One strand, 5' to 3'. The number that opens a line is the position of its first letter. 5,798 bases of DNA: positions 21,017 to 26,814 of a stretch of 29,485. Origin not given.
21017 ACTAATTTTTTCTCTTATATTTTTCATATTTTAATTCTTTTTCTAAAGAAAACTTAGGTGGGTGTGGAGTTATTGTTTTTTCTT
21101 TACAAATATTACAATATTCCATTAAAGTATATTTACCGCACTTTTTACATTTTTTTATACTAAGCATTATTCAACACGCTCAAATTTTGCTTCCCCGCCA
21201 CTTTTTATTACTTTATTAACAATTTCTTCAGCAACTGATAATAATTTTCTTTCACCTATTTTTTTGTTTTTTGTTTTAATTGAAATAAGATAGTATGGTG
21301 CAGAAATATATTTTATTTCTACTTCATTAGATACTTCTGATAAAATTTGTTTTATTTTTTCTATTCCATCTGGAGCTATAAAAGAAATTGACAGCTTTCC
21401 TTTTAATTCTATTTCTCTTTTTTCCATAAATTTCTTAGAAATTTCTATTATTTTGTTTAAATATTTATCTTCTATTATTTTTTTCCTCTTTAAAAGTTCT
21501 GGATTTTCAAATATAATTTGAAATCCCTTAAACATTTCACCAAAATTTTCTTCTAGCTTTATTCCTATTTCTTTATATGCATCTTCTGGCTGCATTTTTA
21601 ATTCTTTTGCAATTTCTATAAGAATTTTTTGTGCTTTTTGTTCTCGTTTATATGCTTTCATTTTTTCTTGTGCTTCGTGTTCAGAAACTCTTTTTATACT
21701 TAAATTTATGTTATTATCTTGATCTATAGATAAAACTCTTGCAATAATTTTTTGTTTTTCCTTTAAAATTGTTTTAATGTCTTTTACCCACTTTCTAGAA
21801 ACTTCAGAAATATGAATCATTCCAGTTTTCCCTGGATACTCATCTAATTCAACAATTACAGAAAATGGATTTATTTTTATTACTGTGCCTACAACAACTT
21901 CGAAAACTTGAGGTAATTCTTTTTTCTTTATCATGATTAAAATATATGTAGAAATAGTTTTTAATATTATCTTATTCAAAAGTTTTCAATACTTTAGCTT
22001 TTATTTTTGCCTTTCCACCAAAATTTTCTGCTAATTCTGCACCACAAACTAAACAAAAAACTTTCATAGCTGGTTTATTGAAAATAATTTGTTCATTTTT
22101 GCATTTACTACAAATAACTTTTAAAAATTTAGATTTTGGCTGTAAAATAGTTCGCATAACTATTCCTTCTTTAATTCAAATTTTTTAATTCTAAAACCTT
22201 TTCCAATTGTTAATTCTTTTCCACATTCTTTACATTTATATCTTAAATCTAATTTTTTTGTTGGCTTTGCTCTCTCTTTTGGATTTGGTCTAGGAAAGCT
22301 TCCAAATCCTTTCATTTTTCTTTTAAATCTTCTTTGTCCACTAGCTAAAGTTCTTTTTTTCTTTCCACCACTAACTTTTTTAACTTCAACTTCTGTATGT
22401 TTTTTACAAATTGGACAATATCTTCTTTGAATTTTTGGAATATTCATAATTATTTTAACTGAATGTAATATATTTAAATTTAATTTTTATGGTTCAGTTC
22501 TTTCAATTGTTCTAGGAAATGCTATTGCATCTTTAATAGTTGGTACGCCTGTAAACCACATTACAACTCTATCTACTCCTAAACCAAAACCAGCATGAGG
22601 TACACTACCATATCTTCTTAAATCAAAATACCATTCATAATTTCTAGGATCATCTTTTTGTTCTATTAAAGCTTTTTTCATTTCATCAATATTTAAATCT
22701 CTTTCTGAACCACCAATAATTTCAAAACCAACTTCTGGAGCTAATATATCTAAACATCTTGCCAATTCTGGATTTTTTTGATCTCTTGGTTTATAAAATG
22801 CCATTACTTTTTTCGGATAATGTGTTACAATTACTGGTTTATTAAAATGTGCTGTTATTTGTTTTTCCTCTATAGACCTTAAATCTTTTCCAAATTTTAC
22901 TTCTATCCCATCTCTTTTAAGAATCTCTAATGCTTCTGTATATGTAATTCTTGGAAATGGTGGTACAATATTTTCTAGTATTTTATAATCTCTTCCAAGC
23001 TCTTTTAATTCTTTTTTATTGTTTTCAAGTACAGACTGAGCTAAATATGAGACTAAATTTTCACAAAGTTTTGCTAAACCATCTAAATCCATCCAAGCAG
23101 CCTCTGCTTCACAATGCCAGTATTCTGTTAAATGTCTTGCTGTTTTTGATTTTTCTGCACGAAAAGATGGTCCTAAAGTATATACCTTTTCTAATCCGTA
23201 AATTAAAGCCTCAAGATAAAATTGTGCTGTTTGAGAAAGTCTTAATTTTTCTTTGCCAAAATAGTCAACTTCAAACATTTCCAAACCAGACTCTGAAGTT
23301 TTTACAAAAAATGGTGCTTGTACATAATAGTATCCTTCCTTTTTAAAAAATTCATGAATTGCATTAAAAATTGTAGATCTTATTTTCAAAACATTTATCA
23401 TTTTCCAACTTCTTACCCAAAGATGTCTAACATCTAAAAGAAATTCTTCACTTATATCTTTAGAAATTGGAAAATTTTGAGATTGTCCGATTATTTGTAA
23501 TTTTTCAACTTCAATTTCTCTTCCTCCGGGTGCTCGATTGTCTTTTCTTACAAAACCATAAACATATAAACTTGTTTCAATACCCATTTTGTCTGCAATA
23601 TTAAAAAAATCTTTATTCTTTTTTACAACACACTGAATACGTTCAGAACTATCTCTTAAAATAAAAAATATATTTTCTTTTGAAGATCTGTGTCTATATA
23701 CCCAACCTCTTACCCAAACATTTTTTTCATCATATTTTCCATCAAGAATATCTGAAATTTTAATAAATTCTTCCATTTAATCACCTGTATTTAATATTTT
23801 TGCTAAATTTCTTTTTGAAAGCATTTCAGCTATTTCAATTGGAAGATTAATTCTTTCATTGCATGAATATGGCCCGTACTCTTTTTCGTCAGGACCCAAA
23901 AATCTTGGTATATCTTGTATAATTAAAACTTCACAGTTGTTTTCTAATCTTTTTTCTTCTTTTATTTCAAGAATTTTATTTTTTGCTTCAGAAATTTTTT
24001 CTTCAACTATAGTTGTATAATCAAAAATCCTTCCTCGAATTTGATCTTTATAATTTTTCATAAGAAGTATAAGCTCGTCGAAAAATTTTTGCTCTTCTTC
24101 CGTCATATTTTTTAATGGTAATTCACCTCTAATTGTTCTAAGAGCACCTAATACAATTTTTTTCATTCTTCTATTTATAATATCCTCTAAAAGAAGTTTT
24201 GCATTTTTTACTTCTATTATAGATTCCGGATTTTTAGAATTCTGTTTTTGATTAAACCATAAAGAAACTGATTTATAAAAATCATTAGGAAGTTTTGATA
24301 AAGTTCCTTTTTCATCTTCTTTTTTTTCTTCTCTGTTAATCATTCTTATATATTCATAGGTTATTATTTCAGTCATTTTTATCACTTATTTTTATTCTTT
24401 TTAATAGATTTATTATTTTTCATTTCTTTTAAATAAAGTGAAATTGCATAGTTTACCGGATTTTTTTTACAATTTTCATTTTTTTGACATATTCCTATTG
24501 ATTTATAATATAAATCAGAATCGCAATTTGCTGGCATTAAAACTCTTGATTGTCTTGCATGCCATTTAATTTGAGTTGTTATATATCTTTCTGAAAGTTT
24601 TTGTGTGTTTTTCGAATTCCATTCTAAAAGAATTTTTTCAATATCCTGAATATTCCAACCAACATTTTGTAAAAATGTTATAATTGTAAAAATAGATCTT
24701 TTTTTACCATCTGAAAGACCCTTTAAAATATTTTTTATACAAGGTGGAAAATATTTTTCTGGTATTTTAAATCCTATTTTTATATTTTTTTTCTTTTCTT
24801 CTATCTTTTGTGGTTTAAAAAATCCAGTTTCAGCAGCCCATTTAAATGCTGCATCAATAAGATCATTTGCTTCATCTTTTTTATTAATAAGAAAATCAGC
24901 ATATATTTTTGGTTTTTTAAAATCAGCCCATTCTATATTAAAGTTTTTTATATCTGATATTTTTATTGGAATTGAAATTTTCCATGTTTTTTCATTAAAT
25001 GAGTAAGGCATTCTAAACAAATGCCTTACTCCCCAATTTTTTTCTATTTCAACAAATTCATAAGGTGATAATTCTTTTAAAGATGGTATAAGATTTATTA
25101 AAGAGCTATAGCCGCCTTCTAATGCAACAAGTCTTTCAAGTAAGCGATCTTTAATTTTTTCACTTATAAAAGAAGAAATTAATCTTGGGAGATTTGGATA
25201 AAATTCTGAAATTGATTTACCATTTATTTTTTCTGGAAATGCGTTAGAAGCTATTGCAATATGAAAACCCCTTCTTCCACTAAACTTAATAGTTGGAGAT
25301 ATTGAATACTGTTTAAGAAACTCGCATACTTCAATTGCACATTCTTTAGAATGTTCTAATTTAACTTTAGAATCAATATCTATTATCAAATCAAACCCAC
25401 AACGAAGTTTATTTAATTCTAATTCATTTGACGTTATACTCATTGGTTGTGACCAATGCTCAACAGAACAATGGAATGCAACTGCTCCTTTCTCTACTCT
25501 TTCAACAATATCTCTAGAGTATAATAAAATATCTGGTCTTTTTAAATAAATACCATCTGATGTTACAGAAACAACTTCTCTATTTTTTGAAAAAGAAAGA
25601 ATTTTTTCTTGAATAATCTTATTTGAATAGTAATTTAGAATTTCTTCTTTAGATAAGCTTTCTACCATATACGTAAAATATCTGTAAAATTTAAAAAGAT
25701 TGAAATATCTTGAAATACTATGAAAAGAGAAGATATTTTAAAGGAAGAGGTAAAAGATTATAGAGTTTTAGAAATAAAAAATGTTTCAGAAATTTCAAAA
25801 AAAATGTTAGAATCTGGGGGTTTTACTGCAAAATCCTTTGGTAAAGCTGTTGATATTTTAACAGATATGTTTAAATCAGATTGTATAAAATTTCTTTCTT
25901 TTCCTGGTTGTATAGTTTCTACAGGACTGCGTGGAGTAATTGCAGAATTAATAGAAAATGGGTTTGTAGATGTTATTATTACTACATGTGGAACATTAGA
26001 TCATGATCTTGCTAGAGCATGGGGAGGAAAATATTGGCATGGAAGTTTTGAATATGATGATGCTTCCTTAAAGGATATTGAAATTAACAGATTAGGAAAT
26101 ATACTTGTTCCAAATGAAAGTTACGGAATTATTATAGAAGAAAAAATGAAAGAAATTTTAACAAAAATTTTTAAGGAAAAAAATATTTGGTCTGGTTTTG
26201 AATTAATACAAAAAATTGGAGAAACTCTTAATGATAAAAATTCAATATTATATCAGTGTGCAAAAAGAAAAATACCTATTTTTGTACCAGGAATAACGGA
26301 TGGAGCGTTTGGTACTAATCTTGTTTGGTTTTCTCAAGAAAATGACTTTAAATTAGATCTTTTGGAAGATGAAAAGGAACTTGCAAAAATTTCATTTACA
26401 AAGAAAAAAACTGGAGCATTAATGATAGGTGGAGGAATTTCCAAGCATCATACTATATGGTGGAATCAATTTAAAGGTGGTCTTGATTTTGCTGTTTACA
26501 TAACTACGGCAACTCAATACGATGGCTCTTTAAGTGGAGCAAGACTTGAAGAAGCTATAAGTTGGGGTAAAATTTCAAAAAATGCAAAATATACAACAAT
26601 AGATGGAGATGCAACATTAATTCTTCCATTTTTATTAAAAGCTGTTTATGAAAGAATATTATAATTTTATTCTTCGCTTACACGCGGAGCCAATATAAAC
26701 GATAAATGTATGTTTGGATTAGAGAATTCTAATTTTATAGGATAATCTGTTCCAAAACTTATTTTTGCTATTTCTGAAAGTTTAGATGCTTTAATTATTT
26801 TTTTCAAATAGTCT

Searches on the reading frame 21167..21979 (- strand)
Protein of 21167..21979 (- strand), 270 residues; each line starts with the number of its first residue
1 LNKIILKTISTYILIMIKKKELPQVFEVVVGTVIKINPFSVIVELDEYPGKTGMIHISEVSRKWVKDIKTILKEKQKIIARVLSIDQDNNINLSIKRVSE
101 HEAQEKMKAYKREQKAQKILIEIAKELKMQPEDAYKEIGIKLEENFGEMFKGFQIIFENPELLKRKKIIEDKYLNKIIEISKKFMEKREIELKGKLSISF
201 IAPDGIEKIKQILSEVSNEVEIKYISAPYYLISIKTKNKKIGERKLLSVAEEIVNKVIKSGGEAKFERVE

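Call 16: search_protein_families(library=pfam, proteins=[window:21167-21979:-])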
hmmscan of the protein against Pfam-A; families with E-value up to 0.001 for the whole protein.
window:21167-21979:- (270 aa): 2 families
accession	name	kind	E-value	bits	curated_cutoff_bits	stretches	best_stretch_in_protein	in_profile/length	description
PF07541.17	EIF_2_alpha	-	4.9e-18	65.6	22.8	1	134-239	1-114/114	Eukaryotic translation initiation factor 2 alpha subunit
PF00575.29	S1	-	1.4e-13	51.4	22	1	27-96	6-74/74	S1 RNA binding domain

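Call 22: find_related_loci(query=window:21167-21979:-, collection=genome_contigs, flank=10000)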
Query window:21167-21979:- (270 aa) in genome_contigs; peptide patterns used: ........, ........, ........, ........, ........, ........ (x = any residue, [..] = any of these).
558 stretches matched a pattern; 5 encode a relative of the query (tblastn E <= 1e-3); 5 distinct loci.
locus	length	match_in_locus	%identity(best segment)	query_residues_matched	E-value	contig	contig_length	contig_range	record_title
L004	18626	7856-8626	29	17-270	2e-34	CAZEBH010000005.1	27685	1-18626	MAG TPA_asm: uncultured archaeon isolate SRP302447_co1_795 genome assembly, contig: NODE_4645_length_27685_cov_5.272747,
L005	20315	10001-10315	31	18-125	9e-9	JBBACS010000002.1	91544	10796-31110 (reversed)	MAG: Candidatus Paceibacterota bacterium isolate SO_2017_LW1_54 NODE_105_length_91544_cov_1.786287_LW64-88_2017, whole g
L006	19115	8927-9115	37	33-97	2e-6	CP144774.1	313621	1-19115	MAG: Candidatus Stammera capleta isolate IBJCIBIM chromosome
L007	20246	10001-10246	33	27-111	3e-6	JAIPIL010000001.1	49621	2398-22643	MAG: Candidatus Paceibacterota bacterium isolate Tobar13.5m-G73 Tobar13-5m-C786, whole genome shotgun sequence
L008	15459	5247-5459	30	24-96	9e-6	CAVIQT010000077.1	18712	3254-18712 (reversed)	Phocaeicola vulgatus isolate H07681-L1_cleanbin_000049 genome assembly, contig: Spades_H07681-L1_contig_1856, whole geno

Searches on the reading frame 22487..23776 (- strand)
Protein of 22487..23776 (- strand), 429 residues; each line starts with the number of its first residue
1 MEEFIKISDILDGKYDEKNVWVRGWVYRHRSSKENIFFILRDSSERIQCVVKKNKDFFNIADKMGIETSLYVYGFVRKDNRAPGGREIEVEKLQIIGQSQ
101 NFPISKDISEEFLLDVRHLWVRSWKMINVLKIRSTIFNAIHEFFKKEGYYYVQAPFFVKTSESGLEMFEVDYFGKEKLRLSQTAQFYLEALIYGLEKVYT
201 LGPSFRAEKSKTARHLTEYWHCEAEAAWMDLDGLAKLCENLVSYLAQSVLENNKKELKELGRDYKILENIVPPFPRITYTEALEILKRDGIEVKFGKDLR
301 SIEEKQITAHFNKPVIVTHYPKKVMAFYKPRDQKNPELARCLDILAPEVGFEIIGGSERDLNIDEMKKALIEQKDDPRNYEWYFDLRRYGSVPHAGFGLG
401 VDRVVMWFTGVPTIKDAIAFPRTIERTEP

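Call 16: search_protein_families(library=pfam, proteins=[window:22487-23776:-])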
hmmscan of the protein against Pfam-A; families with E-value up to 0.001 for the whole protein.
window:22487-23776:- (429 aa): 3 families
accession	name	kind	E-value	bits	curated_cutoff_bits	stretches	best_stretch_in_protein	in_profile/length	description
PF00152.25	tRNA-synt_2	-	1.2e-71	241.7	25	1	110-423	2-307/308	tRNA synthetases class II (D, K and N)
PF01336.31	tRNA_anti-codon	-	1.1e-16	60.9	27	1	20-96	1-75/75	OB-fold nucleic acid binding domain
PF13742.12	tRNA_anti_2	-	0.00056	20.5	27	0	7-55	10-58/95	OB-fold nucleic acid binding domain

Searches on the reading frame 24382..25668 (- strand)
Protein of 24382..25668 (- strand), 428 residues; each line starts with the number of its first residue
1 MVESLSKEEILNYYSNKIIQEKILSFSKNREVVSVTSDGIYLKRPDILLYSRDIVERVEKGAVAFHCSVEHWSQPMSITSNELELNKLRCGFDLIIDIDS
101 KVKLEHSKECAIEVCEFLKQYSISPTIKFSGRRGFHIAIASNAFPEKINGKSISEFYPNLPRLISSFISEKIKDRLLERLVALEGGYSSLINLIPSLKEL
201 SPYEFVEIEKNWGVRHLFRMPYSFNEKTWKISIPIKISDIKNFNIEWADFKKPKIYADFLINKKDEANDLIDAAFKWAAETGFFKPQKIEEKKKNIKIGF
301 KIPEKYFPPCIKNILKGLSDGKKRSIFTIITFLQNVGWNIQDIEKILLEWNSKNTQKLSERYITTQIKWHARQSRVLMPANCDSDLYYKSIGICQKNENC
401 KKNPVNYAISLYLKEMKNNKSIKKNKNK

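Call 16: search_protein_families(library=pfam, proteins=[window:24382-25668:-])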
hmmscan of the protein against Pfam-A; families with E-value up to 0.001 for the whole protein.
window:24382-25668:- (428 aa): 3 families
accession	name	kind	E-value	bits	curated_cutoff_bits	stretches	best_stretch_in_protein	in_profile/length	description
PF04104.19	DNA_primase_lrg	-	3.6e-08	33.5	22.4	1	281-385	80-191/266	Eukaryotic and archaeal DNA primase, large subunit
PF01896.25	DNA_primase_S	-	5.7e-06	27.2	26.8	1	97-236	2-162/163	DNA primase small subunit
PF21686.3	LigD_Prim-Pol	-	2e-05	24.7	27.4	1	89-142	98-153/254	LigD, primase-polymerase domain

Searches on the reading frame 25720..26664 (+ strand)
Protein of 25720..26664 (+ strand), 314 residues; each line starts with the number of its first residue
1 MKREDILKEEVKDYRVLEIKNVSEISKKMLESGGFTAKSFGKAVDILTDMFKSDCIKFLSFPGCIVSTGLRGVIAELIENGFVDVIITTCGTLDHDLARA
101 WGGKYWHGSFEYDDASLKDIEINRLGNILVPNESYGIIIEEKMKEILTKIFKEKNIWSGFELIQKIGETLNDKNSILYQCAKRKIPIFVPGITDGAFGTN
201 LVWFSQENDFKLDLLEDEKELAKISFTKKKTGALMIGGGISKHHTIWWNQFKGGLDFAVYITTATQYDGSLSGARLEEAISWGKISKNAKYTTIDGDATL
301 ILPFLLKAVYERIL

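Call 16: search_protein_families(library=pfam, proteins=[window:25720-26664:+])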
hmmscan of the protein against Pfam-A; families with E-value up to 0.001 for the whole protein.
window:25720-26664:+ (314 aa): 1 family
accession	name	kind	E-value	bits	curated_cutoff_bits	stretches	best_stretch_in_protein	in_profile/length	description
PF01916.23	DS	-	3.4e-108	361.8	27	1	27-308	4-287/288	Deoxyhypusine synthase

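Call 17: find_encoding_contigs(protein=window:25720-26664:+, flank=10000, max_places=6)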
Protein window:25720-26664:+ (314 aa): 10 contigs read that carry it; 3 places shown.
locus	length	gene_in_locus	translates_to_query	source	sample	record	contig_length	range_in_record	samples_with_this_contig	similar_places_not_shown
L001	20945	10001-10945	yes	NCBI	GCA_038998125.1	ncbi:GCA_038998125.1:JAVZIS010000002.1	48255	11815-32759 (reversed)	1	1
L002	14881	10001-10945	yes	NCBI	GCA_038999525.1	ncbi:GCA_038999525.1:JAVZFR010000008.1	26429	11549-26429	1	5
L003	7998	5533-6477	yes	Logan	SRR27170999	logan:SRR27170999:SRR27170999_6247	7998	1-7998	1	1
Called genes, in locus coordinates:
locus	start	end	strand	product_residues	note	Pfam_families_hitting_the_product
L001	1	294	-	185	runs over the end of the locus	PF01066:CDP-OH_P_transf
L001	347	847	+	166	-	PF09335:VTT_dom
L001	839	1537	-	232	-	PF02811:PHP, PF13263:PHP_C (weak)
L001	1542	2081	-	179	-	PF01864:CarS-like, PF01148:CTP_transf_1 (weak)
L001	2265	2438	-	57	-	PF03911:Sec61_beta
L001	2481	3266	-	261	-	PF00565:SNase, PF00932:LTD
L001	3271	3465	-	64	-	-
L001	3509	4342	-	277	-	PF01370:Epimerase, PF04321:RmlD_sub_bind, PF13460:NAD_binding_10, PF16363:GDP_Man_Dehyd (faint), PF01073:3Beta_HSD, PF02719:Polysacc_synt_2, PF07993:NAD_binding_4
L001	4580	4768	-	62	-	PF01907:Ribosomal_L37e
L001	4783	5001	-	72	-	PF01423:LSM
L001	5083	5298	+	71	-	PF01192:RNA_pol_Rpb6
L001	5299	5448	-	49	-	PF04135:Nop10p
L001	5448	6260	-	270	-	PF00575:S1, PF07541:EIF_2_alpha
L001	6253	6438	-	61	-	PF01667:Ribosomal_S27e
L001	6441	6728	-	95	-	PF00935:Ribosomal_L44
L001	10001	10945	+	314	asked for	PF01916:DS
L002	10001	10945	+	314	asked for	PF01916:DS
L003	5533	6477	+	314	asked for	PF01916:DS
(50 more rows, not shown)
